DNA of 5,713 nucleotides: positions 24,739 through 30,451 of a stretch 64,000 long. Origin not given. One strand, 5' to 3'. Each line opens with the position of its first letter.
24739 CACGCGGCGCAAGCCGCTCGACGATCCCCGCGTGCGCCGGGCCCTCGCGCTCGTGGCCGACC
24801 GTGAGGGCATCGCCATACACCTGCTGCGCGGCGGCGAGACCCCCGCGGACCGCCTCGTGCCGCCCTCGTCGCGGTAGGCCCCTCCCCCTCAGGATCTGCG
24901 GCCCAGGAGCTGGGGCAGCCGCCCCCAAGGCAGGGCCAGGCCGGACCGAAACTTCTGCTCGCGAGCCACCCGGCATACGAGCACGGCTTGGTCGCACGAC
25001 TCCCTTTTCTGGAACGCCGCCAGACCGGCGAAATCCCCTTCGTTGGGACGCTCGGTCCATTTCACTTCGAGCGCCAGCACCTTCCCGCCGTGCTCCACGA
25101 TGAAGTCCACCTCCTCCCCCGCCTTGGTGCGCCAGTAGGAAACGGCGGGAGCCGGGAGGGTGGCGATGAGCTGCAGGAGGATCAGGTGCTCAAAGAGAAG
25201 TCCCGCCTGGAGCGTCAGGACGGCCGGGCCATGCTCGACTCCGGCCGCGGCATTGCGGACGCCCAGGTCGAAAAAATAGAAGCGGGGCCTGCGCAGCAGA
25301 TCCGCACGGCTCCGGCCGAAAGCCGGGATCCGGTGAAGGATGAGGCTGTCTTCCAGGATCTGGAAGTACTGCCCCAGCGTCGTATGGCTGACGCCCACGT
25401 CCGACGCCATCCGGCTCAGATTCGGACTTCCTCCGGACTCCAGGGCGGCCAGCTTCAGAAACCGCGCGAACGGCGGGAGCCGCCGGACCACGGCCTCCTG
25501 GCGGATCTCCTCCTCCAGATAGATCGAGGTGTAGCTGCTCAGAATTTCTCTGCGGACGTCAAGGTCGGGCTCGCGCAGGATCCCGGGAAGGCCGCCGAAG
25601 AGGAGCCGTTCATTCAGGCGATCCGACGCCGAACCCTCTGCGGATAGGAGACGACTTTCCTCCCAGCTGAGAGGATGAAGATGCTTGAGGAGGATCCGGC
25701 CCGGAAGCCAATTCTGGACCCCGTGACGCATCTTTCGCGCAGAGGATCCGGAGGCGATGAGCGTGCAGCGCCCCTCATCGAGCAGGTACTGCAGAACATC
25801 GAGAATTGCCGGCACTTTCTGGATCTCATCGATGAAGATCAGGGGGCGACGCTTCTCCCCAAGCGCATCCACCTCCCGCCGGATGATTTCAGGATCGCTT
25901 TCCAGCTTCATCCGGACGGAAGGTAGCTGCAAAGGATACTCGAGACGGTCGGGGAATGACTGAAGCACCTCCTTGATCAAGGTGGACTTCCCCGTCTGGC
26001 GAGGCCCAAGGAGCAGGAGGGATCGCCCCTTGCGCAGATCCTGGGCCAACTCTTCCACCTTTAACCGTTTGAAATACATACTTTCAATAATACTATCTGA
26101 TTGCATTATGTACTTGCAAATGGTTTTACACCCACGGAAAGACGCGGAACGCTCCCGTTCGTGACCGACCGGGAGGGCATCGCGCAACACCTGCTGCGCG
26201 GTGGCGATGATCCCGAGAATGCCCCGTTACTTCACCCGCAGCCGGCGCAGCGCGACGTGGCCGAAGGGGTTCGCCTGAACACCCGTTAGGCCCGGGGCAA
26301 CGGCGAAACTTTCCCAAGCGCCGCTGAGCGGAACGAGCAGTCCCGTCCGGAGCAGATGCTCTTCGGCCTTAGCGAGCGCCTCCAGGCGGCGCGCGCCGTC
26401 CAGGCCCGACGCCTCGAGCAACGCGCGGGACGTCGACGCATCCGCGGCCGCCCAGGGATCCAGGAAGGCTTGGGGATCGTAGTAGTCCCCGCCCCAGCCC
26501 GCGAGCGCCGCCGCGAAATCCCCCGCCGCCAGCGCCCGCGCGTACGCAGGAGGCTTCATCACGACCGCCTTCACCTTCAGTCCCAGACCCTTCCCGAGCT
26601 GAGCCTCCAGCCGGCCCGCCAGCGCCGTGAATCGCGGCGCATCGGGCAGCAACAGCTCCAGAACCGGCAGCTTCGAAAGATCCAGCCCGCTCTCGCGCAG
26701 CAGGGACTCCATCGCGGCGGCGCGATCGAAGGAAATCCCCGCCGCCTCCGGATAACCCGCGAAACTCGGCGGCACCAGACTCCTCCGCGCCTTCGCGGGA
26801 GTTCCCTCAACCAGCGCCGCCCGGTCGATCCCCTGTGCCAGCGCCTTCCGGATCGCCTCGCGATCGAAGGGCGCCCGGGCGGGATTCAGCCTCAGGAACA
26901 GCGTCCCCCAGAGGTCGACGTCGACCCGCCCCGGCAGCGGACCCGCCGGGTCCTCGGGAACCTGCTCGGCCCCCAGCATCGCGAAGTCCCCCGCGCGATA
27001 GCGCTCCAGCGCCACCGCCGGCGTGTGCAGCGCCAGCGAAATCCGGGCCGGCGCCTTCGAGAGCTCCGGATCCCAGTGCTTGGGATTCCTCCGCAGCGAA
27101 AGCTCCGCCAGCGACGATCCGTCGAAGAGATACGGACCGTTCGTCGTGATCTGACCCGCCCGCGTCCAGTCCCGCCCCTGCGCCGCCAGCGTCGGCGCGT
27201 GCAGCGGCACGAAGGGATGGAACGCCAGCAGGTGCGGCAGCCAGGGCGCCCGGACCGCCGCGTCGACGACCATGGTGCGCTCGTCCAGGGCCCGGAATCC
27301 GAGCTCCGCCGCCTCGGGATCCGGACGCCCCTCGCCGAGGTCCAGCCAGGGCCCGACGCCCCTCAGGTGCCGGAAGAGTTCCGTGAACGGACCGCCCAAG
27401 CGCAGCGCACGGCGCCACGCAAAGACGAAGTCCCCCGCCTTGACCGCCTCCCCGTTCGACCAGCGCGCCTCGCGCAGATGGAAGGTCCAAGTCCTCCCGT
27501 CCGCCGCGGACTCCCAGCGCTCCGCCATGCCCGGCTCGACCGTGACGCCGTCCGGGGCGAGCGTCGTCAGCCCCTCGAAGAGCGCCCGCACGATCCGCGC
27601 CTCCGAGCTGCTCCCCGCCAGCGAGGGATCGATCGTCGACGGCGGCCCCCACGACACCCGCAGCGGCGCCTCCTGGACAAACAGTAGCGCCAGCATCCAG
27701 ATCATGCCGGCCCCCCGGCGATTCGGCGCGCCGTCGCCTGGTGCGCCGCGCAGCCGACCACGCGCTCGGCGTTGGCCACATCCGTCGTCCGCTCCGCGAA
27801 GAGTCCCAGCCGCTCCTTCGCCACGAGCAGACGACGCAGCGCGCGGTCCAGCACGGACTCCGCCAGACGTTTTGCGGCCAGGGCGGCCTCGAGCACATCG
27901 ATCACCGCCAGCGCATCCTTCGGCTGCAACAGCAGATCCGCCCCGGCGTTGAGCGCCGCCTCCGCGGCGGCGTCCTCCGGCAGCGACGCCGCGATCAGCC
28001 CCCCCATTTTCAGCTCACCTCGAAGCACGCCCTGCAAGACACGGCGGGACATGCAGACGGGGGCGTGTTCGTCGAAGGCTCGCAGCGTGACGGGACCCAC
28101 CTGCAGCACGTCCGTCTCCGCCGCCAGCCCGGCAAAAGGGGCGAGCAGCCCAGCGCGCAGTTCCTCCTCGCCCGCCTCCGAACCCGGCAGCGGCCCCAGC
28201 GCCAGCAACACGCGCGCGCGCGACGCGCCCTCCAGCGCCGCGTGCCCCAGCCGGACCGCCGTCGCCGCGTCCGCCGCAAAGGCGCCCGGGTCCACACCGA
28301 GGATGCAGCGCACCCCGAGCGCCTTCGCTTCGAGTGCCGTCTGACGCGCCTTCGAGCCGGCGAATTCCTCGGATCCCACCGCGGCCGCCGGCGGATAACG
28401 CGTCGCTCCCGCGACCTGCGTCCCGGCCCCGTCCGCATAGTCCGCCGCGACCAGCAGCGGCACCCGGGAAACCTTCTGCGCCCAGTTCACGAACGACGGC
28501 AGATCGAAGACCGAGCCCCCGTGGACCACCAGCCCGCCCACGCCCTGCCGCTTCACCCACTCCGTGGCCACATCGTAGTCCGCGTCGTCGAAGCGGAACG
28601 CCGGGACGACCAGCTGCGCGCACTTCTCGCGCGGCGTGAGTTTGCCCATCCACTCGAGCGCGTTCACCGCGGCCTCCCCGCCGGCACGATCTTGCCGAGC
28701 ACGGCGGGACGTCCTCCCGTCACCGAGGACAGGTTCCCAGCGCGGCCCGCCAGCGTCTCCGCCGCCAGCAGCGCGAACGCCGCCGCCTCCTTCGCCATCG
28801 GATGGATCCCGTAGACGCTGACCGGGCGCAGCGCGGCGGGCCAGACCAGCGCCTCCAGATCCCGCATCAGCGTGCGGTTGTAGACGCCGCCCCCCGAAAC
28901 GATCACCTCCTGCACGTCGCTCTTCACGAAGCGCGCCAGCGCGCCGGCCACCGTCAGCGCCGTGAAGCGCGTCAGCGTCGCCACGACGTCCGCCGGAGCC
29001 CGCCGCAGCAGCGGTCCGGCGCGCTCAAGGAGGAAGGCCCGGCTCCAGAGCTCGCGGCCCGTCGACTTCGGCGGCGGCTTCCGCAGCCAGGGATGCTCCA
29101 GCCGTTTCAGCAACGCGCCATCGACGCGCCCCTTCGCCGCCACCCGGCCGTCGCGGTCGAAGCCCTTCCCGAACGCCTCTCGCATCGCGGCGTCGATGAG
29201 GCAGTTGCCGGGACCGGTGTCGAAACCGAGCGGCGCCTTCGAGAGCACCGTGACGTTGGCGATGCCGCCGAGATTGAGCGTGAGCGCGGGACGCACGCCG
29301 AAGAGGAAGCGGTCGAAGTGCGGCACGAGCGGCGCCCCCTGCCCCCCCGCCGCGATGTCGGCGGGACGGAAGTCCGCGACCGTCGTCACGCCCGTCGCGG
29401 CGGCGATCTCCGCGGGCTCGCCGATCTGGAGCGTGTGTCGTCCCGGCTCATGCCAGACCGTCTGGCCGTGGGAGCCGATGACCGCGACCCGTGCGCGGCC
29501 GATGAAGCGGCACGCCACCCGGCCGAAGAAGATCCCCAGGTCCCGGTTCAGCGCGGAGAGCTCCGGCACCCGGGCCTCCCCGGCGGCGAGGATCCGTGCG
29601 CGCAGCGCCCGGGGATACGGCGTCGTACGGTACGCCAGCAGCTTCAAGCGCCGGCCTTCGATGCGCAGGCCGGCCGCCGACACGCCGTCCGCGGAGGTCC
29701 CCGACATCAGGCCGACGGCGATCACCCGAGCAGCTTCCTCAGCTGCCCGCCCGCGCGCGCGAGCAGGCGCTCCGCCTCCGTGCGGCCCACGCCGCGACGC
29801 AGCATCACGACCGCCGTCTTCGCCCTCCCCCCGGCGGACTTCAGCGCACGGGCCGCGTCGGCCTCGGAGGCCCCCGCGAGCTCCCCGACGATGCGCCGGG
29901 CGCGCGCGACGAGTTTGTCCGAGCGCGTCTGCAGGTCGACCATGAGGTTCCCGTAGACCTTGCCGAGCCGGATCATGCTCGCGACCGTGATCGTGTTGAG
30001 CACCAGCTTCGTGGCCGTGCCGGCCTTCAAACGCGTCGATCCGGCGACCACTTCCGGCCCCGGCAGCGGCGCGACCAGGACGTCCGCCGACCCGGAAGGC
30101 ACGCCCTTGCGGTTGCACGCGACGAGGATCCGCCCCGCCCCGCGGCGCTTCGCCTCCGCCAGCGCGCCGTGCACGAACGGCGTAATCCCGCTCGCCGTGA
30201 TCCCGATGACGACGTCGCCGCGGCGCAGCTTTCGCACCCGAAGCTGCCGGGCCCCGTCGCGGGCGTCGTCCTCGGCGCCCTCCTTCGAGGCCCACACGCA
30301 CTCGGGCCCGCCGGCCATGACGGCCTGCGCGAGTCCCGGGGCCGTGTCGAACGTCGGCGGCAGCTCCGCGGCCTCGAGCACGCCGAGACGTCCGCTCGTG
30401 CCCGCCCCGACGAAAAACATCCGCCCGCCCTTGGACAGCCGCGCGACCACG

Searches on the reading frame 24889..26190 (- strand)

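Call 13: search_protein_families(library=pfam, proteins=[window:24889-26190:-], max_evalue=0.001)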
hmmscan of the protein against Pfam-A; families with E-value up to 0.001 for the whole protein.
window:24889-26190:- (433 aa): 5 families
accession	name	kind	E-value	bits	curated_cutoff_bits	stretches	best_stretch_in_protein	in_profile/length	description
PF13635.12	DUF4143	-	3.4e-30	105.4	28.1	1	226-378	1-159/160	Domain of unknown function (DUF4143)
PF13173.12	AAA_14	-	6.8e-23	81.5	27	1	56-178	3-127/129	AAA domain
PF13191.12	AAA_16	-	9.2e-06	26.7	32.6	0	47-82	14-51/167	AAA ATPase domain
PF13401.12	AAA_22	-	3.5e-05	24.6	27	0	55-98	5-45/130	AAA domain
PF00004.35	AAA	-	7.5e-05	23.6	21.2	1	58-126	1-69/131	ATPase family associated with various cellular activities (AAA)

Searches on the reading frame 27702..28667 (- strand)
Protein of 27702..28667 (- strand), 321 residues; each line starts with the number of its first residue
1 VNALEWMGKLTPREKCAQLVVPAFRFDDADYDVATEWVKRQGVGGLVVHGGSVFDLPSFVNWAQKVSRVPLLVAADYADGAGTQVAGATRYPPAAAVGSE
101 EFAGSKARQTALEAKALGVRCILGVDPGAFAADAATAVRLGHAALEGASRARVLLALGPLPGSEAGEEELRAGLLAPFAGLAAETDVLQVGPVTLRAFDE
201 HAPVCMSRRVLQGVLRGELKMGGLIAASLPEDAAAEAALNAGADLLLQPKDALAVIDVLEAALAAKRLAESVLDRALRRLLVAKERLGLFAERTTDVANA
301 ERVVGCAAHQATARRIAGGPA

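Call 13: search_protein_families(library=pfam, proteins=[window:27702-28667:-], max_evalue=0.001)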
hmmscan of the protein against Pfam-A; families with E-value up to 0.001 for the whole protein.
window:27702-28667:- (321 aa): 1 family
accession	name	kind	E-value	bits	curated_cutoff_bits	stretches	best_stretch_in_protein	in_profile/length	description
PF00933.27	Glyco_hydro_3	-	2.5e-17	63.7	27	1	13-281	3-314/316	Glycosyl hydrolase family 3 N terminal domain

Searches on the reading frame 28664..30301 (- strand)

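Call 13: search_protein_families(library=pfam, proteins=[window:28664-30301:-], max_evalue=0.001)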
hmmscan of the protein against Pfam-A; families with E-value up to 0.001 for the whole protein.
window:28664-30301:- (545 aa): 1 family
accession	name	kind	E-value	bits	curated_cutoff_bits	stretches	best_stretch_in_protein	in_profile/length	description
PF03702.20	AnmK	-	4.4e-96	322.6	24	1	196-540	4-366/367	Anhydro-N-acetylmuramic acid kinase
